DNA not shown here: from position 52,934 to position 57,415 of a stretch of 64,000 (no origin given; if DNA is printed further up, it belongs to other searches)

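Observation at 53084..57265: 1393-aa fusion of a eukaryotic-like Ser/Thr kinase, STAND-type NTPase, TPR array, GAF and a complete sigma-54 activator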

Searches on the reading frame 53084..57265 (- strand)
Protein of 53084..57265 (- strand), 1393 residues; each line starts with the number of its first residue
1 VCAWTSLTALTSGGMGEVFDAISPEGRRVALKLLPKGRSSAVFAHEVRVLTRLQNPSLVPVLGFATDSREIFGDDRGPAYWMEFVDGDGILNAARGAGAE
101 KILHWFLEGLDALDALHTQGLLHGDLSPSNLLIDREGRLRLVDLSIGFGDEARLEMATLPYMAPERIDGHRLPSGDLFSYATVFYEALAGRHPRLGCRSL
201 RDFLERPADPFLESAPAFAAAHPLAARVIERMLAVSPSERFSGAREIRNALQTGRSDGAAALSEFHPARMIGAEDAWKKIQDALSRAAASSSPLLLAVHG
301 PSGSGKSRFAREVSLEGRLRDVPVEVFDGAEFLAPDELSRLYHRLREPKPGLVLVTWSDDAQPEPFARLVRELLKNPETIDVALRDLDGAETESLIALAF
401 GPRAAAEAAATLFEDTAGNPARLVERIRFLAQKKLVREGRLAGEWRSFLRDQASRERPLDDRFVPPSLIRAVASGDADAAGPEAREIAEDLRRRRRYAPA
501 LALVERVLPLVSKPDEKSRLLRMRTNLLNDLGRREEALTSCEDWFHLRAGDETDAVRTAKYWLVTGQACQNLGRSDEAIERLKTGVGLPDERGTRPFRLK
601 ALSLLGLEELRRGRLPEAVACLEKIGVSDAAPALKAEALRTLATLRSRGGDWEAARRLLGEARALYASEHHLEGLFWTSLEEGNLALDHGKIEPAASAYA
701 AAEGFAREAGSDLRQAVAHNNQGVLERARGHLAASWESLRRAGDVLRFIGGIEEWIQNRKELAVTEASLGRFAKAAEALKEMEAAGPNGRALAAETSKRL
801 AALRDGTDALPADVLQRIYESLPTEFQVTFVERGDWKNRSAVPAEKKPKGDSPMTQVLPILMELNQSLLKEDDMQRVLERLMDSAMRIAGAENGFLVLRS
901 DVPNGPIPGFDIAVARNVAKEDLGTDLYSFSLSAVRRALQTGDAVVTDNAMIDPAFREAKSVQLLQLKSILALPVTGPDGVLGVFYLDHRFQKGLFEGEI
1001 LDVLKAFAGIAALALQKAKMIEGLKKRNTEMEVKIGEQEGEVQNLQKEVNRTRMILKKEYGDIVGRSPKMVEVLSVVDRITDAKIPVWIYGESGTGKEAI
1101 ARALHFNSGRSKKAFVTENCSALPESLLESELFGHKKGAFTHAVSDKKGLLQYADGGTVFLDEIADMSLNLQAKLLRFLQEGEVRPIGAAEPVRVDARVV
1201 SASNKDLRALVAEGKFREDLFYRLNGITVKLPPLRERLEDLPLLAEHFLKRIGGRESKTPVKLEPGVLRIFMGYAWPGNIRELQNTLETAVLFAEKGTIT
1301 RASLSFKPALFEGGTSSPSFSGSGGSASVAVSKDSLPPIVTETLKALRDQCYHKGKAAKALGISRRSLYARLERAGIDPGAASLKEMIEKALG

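Call 4: search_protein_families(library=pfam, proteins=[window:53084-57265:-], max_evalue=0.1)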
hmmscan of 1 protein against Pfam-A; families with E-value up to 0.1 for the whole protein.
window:53084-57265:- (1393 aa): 30 families (the best 25 are shown)
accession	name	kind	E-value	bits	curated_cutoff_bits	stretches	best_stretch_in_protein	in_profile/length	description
PF00158.32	Sigma54_activat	-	5.5e-69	231.6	20.2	1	1063-1229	1-167/168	Sigma-54 interaction domain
PF14532.12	Sigma54_activ_2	-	1.5e-28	100.2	25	1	1064-1234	1-138/138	Sigma-54 interaction domain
PF00069.31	Pkinase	-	5e-22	79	31.7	1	8-247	5-257/263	Protein kinase domain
PF25601.1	AAA_lid_14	-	8.7e-21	74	27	1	1235-1305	1-71/87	AAA+ ATPase lid domain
PF13191.12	AAA_16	-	1.1e-10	42.7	32.6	2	273-394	5-148/167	AAA ATPase domain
PF07714.23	PK_Tyr_Ser-Thr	-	1.5e-09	38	23.1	1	9-197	6-208/258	Protein tyrosine and serine/threonine kinase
PF01590.32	GAF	-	1.4e-08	35.7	22.4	1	873-1015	1-133/133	GAF domain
PF07728.20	AAA_5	-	9.9e-07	29.3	22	1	1087-1204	2-122/139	AAA domain (dynein-related subfamily)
PF13492.12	GAF_3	-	5.2e-06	27.3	27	1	874-1016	2-128/129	GAF domain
PF13424.12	TPR_12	-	2.5e-05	24.8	30.1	0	636-702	3-71/77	Tetratricopeptide repeat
PF02954.25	HTH_8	-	4.6e-05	23.5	22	1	1345-1374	12-41/42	Bacterial regulatory protein, Fis family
PF00004.35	AAA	-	0.00021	22.2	21.2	0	1088-1183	2-96/131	ATPase family associated with various cellular activities (AAA)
PF07387.17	Seadorna_VP7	-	0.00021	20.9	20.3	1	107-143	148-186/308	Seadornavirus VP7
PF07724.20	AAA_2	-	0.00026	21.5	27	1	1087-1185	6-105/166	AAA domain (Cdc48 subfamily)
PF13671.12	AAA_33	-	0.00034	21.4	27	1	295-337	1-32/143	AAA domain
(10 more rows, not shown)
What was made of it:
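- On STAND NTPase (NOD = NBD-HD-WHD plus sensor): Pfam TPR hits are below cutoff (call 4)
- Checked: Pfam (call 4): Pkinase 8-247 (5e-22, 79 bits, cutoff 31.7); AAA_16 273-394 (42.7 bits, cutoff 32.6); GAF 873-1015 (35.7 bits, cutoff 22.4); Sigma54_activat 1063-1229 (5.5e-69); AAA_lid_14 1235-1305; HTH_8 1345-1374 (23.5 bits, cutoff 22).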

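Call 5: search_protein_families(library=ncbifam, proteins=[window:53084-57265:-], max_evalue=0.1)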
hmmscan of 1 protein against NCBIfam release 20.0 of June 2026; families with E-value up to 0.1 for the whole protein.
window:53084-57265:- (1393 aa): 49 families (the best 25 are shown)
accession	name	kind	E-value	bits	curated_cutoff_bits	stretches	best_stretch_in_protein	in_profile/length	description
TIGR01817.1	nifA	equivalog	1.3e-105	354.2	528.85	1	861-1308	7-442/534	nif-specific transcriptional activator NifA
NF041552.1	TF_PrdR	equivalog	1.8e-96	323.8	795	1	1030-1374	239-575/577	sigma-54 dependent transcriptional regulator PrdR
NF008469.0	PRK11361.1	equivalog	5e-92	309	714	1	1041-1380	121-459/461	acetoacetate metabolism transcriptional regulator AtoC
NF038308.1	RNA_repair_RtcR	equivalog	6.3e-92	309.1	650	2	1041-1307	163-435/530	RNA repair transcriptional activator RtcR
NF003451.0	PRK05022.1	equivalog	1.1e-90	304.8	476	1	963-1317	108-445/512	nitric oxide reductase transcriptional regulator NorR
TIGR02915.1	PEP_resp_reg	equivalog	7.8e-89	298.5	502.6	1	1041-1377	118-444/445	PEP-CTERM-box response regulator transcription factor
TIGR01818.1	ntrC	equivalog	6.8e-87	292.2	558.6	1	1053-1303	126-376/463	nitrogen regulation protein NR(I)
NF050807.1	TransRegFlbDCaul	equivalog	1e-81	275.1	750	1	1059-1373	116-436/454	sigma-54-dependent transcriptional regulator FlbD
TIGR02329.1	propionate_PrpR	equivalog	2.2e-80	270.8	499.2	1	930-1373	170-525/526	propionate catabolism operon regulatory protein PrpR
NF007689.0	PRK10365.1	equivalog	4.2e-79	266.4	760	1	1059-1374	138-441/441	sigma-54-dependent response regulator transcription factor ZraR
NF011958.0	PRK15429.1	equivalog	1e-77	262.4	830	1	966-1379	296-688/692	formate hydrogenlyase transcriptional activator FlhA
NF011695.0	PRK15115.1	equivalog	1.2e-77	261.6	763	1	1062-1320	136-392/445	two-component system response regulator GlrR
NF041946.1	LuxO_transreg_Vib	equivalog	7.3e-77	259.1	800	1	1053-1302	125-374/463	quorum-sensing sigma-54 dependent transcriptional regulator LuxO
NF041906.1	V4R_TF_MobR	exception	1.4e-73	248.3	999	1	1060-1373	231-542/544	phenol degradation transcriptional regulator MobR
TIGR02974.1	phageshock_pspF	equivalog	5e-73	246.2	443.55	1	1063-1298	1-237/336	phage shock protein operon transcriptional activator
NF011953.0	PRK15424.1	equivalog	4.6e-72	243.3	703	1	1048-1374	206-533/538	propionate catabolism operon regulatory protein PrpR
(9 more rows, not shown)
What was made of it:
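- Closest known: NifA. Different: The score is below the TIGR01817 cutoff (call 5).
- The score is below the nifA cutoff of 528.85, and every other equivalog is also below its cutoff (call 5).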

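Call 6: find_homologous_proteins(query=window:53084-57265:-)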
Query window:53084-57265:- (1393 aa): 562 proteins with E <= 0.001 among 8000 candidates; the best 120 are listed.
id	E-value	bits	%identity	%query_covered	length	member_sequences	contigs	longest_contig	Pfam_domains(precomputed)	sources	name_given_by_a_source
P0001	0.0e+0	3070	100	100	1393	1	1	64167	PF07714.24,PF00069.32,PF13185.13,PF00158.33,PF25601.2,PF01590.33,PF13424.13,PF13492.13,PF14532.13,PF07728.21,PF13191.13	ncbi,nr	ncbi:MAG TPA: sigma 54-interacting transcriptional regulator [bacterium]|nr:sigma 54-interacting tra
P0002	0.0e+0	1327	50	100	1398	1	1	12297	PF13185.13,PF14532.13,PF01163.29,PF07728.21,PF13191.13,PF07714.24,PF00069.32,PF00158.33,PF25601.2,PF01590.33,PF02954.26,PF03109.23,PF13424.13,PF01636.30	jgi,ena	-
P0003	0.0e+0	1323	54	65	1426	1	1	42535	PF13185.13,PF14532.13,PF07728.21,PF13191.13,PF07714.24,PF00069.32,PF00158.33,PF25601.2,PF01590.33,PF00515.35,PF13424.13,PF07719.24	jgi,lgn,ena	-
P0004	0.0e+0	1254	50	94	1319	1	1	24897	PF13185.13,PF14532.13,PF07728.21,PF13191.13,PF14559.13,PF07714.24,PF00069.32,PF00158.33,PF25601.2,PF01590.33,PF00515.35,PF13424.13,PF07719.24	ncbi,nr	ncbi:MAG TPA: sigma 54-interacting transcriptional regulator, partial [bacterium]|nr:sigma 54-intera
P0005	0.0e+0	1209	50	67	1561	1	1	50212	PF13185.13,PF13492.13,PF14532.13,PF07728.21,PF13191.13,PF07714.24,PF00069.32,PF00158.33,PF17874.8,PF25601.2,PF01590.33,PF02954.26,PF03109.23,PF13424.13,PF07719.24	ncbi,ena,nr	ncbi:MAG TPA: sigma 54-interacting transcriptional regulator [bacterium]|nr:sigma 54-interacting tra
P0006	0.0e+0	1081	49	65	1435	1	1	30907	PF13185.13,PF14532.13,PF17667.8,PF07714.24,PF00069.32,PF25201.1,PF00158.33,PF17874.8,PF25601.2,PF01590.33,PF02954.26,PF00515.35,PF13424.13,PF07719.24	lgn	-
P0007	0.0e+0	1077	59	41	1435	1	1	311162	PF13185.13,PF14532.13,PF17667.8,PF07714.24,PF00069.32,PF00158.33,PF17874.8,PF25601.2,PF01590.33,PF02954.26,PF00515.35,PF13424.13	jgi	-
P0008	2.5e-177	610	37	65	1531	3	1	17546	PF13185.13,PF13492.13,PF14532.13,PF07728.21,PF07714.24,PF00069.32,PF00158.33,PF25601.2,PF01590.33,PF02954.26,PF03109.23,PF13424.13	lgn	-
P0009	1.2e-117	413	35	58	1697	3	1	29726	PF13185.13,PF13492.13,PF13401.13,PF14532.13,PF07728.21,PF13191.13,PF07714.24,PF00069.32,PF00158.33,PF25601.2,PF01590.33,PF02954.26,PF00515.35,PF13424.13,PF13181.13,PF07719.24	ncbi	-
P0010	6.1e-117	410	40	38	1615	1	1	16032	PF13185.13,PF13384.13,PF13492.13,PF13401.13,PF14532.13,PF07728.21,PF13191.13,PF07714.24,PF00069.32,PF00158.33,PF25601.2,PF01590.33,PF02954.26,PF00515.35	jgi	-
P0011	7.9e-113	397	47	31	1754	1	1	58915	PF07714.24,PF00069.32,PF13185.13,PF00158.33,PF17874.8,PF25601.2,PF01590.33,PF02954.26,PF13492.13,PF14532.13,PF07728.21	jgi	jgi:transcriptional regulator with GAF, ATPase, and Fis domain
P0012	2.6e-112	395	36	52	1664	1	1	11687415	PF13185.13,PF00004.36,PF13401.13,PF14532.13,PF07728.21,PF17667.8,PF13191.13,PF14559.13,PF07714.24,PF00069.32,PF00158.33,PF25601.2,PF01590.33,PF02954.26,PF13424.13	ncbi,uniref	ncbi:sigma 54-interacting transcriptional regulator [Sorangium sp. So ce315]|uniref:sigma 54-interac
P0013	4.3e-111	391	43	31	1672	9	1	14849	PF07714.24,PF00069.32,PF13185.13,PF00158.33,PF25601.2,PF01590.33,PF02954.26,PF13492.13,PF14532.13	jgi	-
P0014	2.2e-109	385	35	22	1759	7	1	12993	PF13185.13,PF13492.13,PF00004.36,PF13401.13,PF14532.13,PF07728.21,PF13191.13,PF07714.24,PF00069.32,PF00158.33,PF25601.2,PF01590.33,PF02954.26,PF03109.23,PF13424.13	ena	-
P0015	1.1e-108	383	41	31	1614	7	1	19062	PF13185.13,PF13492.13,PF14532.13,PF07728.21,PF07714.24,PF00069.32,PF00158.33,PF25601.2,PF01590.33,PF00515.35,PF13424.13,PF13432.13,PF13181.13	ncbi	ncbi:MAG: sigma 54-interacting transcriptional regulator, partial [Polyangia bacterium]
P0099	2.2e-20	90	29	15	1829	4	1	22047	PF13426.14,PF13188.14,PF13185.13,PF00512.32,PF13191.13,PF08447.19,PF07714.24,PF00069.32,PF01590.33,PF08448.17,PF02518.32,PF00989.32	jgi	jgi:PAS domain S-box-containing protein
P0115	8.5e-15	72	30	21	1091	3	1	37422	PF07714.24,PF00069.32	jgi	jgi:hypothetical protein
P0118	1.7e-14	71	26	22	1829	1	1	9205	PF07714.24,PF00069.32,PF13185.13,PF01590.33,PF00211.26,PF13191.13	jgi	jgi:predicted ATPase/class 3 adenylate cyclase/tRNA A-37 threonylcarbamoyl transferase component Bud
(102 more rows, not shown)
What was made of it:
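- Checked: The exact protein is already in NCBI as 'MAG TPA: sigma 54-interacting transcriptional regulator [bacterium]' on a 64,167-nt contig (call 6).
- The same Pkinase-AAA_16-(TPR)-GAF input is fused to histidine-kinase, GGDEF or adenylate-cyclase outputs in other proteins (P0099-P0118, call 6), so the kinase is a constant part of a sensory cassette.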

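Call 23: find_encoding_contigs(protein=P0001, flank=10000, max_places=3)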
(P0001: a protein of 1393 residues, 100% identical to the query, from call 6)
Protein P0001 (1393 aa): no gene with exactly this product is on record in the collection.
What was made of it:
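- Tried and rejected: find_encoding_contigs for the exact protein: not on record (call 23).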

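Call 24: find_encoding_contigs(protein=P0005, flank=10000, max_places=3)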
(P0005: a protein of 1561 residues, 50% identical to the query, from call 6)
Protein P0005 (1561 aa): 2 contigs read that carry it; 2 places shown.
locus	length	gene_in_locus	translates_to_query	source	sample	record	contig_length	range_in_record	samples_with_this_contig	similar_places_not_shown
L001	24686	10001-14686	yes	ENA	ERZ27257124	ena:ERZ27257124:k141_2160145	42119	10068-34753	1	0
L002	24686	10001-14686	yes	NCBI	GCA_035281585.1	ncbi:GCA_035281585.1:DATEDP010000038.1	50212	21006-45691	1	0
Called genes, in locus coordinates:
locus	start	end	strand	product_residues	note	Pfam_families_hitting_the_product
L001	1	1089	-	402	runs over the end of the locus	PF13469:Sulfotransfer_3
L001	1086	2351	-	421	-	PF13469:Sulfotransfer_3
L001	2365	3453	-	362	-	PF00355:Rieske, PF19112:VanA_C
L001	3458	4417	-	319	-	PF02353:CMAS, PF01209:Ubie_methyltran (weak), PF13489:Methyltransf_23, PF13847:Methyltransf_31, PF08241:Methyltransf_11, PF08242:Methyltransf_12, PF13649:Methyltransf_25, PF08498:Sterol_MT_C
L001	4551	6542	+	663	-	PF07678:TED_complement (faint), PF13249:SQHop_cyclase_N, PF13243:SQHop_cyclase_C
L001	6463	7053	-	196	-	-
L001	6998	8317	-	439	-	PF01266:DAO, PF01494:FAD_binding_3, PF08491:SE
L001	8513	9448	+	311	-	-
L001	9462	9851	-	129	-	PF05225:HTH_psq (faint), PF13518:HTH_28 (weak), PF13556:HTH_30 (weak)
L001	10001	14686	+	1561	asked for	PF00069:Pkinase, PF07714:PK_Tyr_Ser-Thr, PF17874:TPR_MalT, PF01590:GAF, PF13185:GAF_2, PF00158:Sigma54_activat, PF14532:Sigma54_activ_2, PF25601:AAA_lid_14, +7 more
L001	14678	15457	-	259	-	-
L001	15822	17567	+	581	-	PF07642:BBP2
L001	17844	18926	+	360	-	PF00155:Aminotran_1_2, PF00266:Aminotran_5 (weak)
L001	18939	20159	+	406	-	PF00682:HMGL-like, PF22617:HCS_D2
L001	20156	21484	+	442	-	PF00330:Aconitase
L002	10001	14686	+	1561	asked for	PF00069:Pkinase, PF07714:PK_Tyr_Ser-Thr, PF17874:TPR_MalT, PF01590:GAF, PF13185:GAF_2, PF00158:Sigma54_activat, PF14532:Sigma54_activ_2, PF25601:AAA_lid_14, +7 more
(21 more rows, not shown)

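Call 25: find_encoding_contigs(protein=P0002, flank=8000, max_places=2)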
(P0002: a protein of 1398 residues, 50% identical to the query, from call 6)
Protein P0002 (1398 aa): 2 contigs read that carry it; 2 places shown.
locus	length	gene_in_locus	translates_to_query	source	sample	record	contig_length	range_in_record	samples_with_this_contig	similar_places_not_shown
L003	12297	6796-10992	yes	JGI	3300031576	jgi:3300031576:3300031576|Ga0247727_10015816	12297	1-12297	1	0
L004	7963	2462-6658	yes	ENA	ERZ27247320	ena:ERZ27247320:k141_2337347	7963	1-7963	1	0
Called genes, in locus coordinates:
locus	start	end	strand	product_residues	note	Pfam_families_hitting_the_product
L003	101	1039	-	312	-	-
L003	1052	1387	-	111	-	-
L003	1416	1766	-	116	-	PF13384:HTH_23 (faint), PF08279:HTH_11 (weak), PF13518:HTH_28, PF13551:HTH_29 (faint), PF13565:HTH_32 (weak)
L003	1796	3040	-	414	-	-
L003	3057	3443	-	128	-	-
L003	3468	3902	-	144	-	-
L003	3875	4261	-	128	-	-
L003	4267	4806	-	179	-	-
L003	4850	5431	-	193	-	-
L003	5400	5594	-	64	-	-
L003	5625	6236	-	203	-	-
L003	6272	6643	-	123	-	-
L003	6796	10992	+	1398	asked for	PF00069:Pkinase, PF07714:PK_Tyr_Ser-Thr, PF13424:TPR_12, PF01590:GAF, PF13185:GAF_2, PF00158:Sigma54_activat, PF14532:Sigma54_activ_2, PF25601:AAA_lid_14, +6 more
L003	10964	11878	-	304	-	-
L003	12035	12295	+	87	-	?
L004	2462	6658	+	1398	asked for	PF00069:Pkinase, PF07714:PK_Tyr_Ser-Thr, PF13424:TPR_12, PF01590:GAF, PF13185:GAF_2, PF00158:Sigma54_activat, PF14532:Sigma54_activ_2, PF25601:AAA_lid_14, +6 more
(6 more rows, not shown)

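Call 26: find_encoding_contigs(protein=P0003, flank=8000, max_places=2)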
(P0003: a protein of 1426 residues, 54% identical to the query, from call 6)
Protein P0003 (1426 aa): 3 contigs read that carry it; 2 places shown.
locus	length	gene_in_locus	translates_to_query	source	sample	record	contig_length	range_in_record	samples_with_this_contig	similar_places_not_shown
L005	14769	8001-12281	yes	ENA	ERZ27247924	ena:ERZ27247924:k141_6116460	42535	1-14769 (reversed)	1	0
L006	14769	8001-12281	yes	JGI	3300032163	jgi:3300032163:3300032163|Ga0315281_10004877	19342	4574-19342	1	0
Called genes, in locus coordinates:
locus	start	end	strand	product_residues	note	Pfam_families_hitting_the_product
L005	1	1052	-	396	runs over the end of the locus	PF00781:DAGK_cat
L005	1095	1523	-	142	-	-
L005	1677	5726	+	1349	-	PF00069:Pkinase, PF07714:PK_Tyr_Ser-Thr, PF19974:TCAD9, PF13424:TPR_12 (weak), PF13185:GAF_2, PF00158:Sigma54_activat, PF14532:Sigma54_activ_2, PF25601:AAA_lid_14, +6 more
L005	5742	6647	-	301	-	-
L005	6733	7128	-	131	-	-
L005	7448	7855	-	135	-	-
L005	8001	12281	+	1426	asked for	PF00069:Pkinase, PF07714:PK_Tyr_Ser-Thr, PF13424:TPR_12 (weak), PF01590:GAF, PF13185:GAF_2, PF00158:Sigma54_activat, PF14532:Sigma54_activ_2, PF25601:AAA_lid_14, +4 more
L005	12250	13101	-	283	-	-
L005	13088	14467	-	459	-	-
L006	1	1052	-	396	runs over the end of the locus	PF00781:DAGK_cat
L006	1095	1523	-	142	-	-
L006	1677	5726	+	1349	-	PF00069:Pkinase, PF07714:PK_Tyr_Ser-Thr, PF19974:TCAD9, PF13424:TPR_12 (weak), PF13185:GAF_2, PF00158:Sigma54_activat, PF14532:Sigma54_activ_2, PF25601:AAA_lid_14, +6 more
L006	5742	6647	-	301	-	-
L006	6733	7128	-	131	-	-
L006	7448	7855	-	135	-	-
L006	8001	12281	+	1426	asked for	PF00069:Pkinase, PF07714:PK_Tyr_Ser-Thr, PF13424:TPR_12 (weak), PF01590:GAF, PF13185:GAF_2, PF00158:Sigma54_activat, PF14532:Sigma54_activ_2, PF25601:AAA_lid_14, +4 more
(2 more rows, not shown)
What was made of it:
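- A paralogue in L005 has a TCAD9 Pfam hit (call 26).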
